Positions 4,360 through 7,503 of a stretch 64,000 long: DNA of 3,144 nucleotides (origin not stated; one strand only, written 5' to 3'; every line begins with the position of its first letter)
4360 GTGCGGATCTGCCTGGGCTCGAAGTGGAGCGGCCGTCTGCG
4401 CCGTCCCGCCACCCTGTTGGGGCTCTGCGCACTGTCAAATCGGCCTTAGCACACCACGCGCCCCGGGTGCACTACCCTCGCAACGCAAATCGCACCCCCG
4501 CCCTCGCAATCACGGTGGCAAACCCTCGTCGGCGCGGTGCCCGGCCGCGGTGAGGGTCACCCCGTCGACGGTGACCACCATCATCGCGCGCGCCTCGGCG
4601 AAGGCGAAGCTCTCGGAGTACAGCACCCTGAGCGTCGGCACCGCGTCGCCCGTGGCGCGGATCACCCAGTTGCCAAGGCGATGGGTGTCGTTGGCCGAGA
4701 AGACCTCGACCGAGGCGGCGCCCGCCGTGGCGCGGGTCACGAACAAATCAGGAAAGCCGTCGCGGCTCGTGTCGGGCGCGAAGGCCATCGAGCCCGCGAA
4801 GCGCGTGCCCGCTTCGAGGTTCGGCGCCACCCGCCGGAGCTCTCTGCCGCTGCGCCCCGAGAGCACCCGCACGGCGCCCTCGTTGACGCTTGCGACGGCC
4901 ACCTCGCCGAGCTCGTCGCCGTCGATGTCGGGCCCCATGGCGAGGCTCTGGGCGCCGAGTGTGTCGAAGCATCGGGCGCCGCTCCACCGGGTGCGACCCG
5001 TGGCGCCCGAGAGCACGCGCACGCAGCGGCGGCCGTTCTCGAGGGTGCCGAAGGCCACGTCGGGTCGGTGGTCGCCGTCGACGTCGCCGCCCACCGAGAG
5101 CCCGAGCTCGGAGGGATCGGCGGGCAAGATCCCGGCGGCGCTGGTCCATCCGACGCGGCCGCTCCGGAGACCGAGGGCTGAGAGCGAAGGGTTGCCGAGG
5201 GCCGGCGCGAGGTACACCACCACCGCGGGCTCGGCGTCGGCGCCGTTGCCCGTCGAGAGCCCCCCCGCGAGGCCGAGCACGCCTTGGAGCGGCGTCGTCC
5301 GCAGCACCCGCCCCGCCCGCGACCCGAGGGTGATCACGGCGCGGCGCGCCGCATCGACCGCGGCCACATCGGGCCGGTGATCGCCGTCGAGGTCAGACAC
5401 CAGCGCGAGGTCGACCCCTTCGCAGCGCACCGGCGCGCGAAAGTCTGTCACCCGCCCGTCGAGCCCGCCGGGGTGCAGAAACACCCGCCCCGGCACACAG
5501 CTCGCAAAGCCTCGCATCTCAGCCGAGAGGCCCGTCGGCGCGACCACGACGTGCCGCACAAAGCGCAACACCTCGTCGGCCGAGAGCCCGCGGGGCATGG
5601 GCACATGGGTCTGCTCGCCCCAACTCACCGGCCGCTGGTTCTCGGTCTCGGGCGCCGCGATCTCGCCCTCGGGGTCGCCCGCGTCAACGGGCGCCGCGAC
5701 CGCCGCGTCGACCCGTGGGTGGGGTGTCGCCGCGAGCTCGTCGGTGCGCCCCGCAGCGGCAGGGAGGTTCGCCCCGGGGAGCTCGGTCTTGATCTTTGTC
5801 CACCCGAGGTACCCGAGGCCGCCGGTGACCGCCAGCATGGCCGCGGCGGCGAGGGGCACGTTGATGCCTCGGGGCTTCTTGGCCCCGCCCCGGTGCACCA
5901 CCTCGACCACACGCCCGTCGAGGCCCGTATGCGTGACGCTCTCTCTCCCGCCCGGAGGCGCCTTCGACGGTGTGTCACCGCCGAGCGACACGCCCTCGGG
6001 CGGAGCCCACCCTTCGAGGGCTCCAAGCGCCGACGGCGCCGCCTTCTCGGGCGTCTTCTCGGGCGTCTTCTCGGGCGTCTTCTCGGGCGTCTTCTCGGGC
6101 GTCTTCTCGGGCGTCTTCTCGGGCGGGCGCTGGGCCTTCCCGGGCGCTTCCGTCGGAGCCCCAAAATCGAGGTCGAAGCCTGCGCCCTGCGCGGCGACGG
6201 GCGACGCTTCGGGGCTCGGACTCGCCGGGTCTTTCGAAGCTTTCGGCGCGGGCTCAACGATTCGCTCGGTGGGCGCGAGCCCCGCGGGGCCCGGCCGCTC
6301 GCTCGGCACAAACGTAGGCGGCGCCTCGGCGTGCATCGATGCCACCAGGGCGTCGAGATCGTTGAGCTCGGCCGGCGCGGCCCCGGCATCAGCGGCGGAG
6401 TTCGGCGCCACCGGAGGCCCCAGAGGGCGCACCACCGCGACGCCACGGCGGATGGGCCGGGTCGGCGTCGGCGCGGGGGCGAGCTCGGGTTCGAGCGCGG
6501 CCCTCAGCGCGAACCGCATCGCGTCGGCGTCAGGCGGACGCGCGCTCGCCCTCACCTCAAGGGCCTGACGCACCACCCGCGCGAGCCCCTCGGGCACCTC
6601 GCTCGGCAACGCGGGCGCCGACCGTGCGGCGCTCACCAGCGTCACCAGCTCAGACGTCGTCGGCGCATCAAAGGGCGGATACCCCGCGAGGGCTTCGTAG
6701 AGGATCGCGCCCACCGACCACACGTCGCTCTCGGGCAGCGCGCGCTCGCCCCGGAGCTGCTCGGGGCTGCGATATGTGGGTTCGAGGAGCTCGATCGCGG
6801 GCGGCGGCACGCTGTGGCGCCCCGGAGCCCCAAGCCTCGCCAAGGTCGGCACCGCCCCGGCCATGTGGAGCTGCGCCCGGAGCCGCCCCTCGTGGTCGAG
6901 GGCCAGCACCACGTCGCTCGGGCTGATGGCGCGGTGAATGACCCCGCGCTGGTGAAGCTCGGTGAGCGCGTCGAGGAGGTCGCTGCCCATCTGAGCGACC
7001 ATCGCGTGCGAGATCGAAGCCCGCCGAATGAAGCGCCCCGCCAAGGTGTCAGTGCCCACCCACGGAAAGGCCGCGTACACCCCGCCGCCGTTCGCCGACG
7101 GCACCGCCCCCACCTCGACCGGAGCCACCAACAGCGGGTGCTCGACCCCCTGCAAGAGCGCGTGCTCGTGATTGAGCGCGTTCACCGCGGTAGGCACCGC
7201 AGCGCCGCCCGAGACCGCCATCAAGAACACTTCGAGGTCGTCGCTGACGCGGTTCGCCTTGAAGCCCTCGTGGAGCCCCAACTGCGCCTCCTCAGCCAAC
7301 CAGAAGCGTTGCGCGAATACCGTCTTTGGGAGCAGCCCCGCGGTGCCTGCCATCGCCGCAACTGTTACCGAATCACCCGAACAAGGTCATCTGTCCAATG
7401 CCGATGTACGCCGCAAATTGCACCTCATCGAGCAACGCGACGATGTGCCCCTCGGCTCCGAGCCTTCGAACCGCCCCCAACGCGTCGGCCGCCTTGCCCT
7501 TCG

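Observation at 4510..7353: Predicted pseudokinase fused to an FG-GAP beta-propeller through a (PEKT)7 linker encoded by a perfect 12-bp x7 tandem repeat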

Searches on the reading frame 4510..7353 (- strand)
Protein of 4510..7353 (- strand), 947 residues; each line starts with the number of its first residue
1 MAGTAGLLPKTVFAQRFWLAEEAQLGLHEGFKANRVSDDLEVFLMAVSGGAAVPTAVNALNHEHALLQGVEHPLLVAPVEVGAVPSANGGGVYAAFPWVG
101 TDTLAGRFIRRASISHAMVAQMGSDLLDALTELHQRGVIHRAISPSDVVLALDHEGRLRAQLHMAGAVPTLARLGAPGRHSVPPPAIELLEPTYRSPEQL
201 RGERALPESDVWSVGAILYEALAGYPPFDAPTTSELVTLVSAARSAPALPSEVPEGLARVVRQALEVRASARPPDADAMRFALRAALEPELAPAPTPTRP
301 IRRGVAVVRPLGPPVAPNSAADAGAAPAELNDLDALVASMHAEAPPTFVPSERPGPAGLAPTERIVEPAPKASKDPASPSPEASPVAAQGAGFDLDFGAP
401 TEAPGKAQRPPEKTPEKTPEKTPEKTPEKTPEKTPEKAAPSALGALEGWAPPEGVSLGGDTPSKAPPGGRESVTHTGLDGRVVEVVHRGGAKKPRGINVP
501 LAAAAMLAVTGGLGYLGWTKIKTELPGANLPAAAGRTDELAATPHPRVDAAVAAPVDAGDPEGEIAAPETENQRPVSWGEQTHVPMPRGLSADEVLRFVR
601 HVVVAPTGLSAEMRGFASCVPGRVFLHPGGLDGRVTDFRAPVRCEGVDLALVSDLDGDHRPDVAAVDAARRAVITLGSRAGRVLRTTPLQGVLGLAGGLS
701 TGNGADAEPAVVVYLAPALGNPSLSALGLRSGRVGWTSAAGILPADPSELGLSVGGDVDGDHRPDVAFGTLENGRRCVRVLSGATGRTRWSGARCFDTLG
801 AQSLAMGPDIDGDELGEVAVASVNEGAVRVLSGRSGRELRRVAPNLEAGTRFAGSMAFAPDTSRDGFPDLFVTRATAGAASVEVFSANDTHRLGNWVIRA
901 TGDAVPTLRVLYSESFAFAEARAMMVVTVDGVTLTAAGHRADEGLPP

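Call 4: search_protein_families(library=pfam, proteins=[window:4510-7353:-], max_evalue=0.1)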
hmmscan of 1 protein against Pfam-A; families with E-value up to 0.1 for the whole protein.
window:4510-7353:- (947 aa): 5 families
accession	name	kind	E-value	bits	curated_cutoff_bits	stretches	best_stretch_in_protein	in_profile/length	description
PF00069.31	Pkinase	-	2.9e-15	56.8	31.7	1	59-273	44-252/263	Protein kinase domain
PF07714.23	PK_Tyr_Ser-Thr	-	1.6e-09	37.9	23.1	1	58-273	46-249/258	Protein tyrosine and serine/threonine kinase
PF13517.12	FG-GAP_3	-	1.9e-09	38.4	26.9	1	809-872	1-61/61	FG-GAP-like repeat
PF01839.29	FG-GAP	-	7.6e-06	26.1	22.1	0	753-769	6-21/37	FG-GAP repeat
PF23727.1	Beta-prop_FAM234A_B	-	0.00096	18.2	26.4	0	784-839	108-167/467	FAM234A/B beta-propeller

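Call 5: search_protein_families(library=ncbifam, proteins=[window:4510-7353:-], max_evalue=0.1)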
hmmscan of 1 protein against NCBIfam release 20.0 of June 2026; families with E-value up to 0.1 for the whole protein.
window:4510-7353:- (947 aa): 8 families
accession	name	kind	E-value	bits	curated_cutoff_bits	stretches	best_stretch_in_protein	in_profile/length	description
NF047741.1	antiphage_MADS6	equivalog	5e-25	88.1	460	2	93-297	274-471/612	methylation-associated defense system protein kinase MAD6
NF033483.0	PknB_PASTA_kin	equivalog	1.2e-19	70.8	450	2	194-292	174-274/563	Stk1 family PASTA domain-containing Ser/Thr kinase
TIGR03903.1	TOMM_kin_cyc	equivalog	6.7e-19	67.3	705.75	1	62-282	27-243/1267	TOMM system kinase/cyclase fusion protein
NF038150.1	lanthi_synth_IV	equivalog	1.6e-13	49.9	650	1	102-316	278-460/851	class IV lanthionine synthetase LanL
NF033442.0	BREX_PglW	equivalog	1.1e-09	36.6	990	1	57-297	254-497/1391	BREX system serine/threonine kinase PglW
NF052427.1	StpK7MSMEG_1200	equivalog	6.3e-06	24.9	900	1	117-258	108-237/601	serine/threonine protein kinase StpK7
NF009651.0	PRK13184.1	equivalog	0.00065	17.7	839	1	192-287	195-291/932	serine/threonine-protein kinase PknD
NF040671.1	PLuB_AAA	exception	0.01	13.2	999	1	69-160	61-145/1256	PLuB system helicase-like protein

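Call 6: search_solved_structures(query=window:4510-7353:-, max_evalue=0.01, show_alignments=2)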
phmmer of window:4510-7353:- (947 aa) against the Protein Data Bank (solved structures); distinct sequences matched with E-value up to 0.01: 746 (the best 60 are shown).
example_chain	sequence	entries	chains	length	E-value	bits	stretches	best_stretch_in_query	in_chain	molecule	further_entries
6i2p_A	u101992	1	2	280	1.6e-15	59.6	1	66-276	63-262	Serine/threonine-protein kinase PknB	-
3f61_A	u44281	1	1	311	2e-15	59.3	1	60-276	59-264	Serine/threonine-protein kinase pknB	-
6b2p_A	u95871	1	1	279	2e-15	59.2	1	67-276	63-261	Serine/threonine-protein kinase PknB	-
3ori_A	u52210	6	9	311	2.1e-15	59.2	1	60-276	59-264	Serine/threonine protein kinase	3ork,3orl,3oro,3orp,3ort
5u94_A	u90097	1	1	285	2.2e-15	59.1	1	67-276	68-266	Serine/threonine-protein kinase PknB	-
1o6y_A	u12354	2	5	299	2.6e-15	58.9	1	67-276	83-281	SERINE/THREONINE-PROTEIN KINASE PKNB | Probable serine/threonine-protein kinase pknB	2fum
3f69_A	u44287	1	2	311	3.1e-15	58.6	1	60-276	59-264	Serine/threonine-protein kinase pknB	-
1mru_A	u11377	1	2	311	3.4e-15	58.5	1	67-276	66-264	Probable serine/threonine-protein kinase pknB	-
3orm_A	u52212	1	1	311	1.1e-14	56.8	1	67-276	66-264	Serine/threonine protein kinase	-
9ruk_A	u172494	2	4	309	1.2e-13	53.3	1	13-273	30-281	Serine/threonine-protein kinase StkP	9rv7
9ruj_A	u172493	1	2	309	1.6e-13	52.9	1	13-273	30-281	Serine/threonine-protein kinase StkP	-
9ru3_A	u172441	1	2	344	1.8e-13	52.8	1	13-273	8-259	Serine/threonine-protein kinase StkP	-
6qat_A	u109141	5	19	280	2.3e-13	52.5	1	58-265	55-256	Serine/threonine-protein kinase ULK2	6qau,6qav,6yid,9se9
8sv9_A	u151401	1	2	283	2.8e-10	42.2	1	34-262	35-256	Serine/threonine-protein kinase ULK1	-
9se8_A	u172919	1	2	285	2.9e-10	42.2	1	34-262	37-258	Serine/threonine-protein kinase ULK1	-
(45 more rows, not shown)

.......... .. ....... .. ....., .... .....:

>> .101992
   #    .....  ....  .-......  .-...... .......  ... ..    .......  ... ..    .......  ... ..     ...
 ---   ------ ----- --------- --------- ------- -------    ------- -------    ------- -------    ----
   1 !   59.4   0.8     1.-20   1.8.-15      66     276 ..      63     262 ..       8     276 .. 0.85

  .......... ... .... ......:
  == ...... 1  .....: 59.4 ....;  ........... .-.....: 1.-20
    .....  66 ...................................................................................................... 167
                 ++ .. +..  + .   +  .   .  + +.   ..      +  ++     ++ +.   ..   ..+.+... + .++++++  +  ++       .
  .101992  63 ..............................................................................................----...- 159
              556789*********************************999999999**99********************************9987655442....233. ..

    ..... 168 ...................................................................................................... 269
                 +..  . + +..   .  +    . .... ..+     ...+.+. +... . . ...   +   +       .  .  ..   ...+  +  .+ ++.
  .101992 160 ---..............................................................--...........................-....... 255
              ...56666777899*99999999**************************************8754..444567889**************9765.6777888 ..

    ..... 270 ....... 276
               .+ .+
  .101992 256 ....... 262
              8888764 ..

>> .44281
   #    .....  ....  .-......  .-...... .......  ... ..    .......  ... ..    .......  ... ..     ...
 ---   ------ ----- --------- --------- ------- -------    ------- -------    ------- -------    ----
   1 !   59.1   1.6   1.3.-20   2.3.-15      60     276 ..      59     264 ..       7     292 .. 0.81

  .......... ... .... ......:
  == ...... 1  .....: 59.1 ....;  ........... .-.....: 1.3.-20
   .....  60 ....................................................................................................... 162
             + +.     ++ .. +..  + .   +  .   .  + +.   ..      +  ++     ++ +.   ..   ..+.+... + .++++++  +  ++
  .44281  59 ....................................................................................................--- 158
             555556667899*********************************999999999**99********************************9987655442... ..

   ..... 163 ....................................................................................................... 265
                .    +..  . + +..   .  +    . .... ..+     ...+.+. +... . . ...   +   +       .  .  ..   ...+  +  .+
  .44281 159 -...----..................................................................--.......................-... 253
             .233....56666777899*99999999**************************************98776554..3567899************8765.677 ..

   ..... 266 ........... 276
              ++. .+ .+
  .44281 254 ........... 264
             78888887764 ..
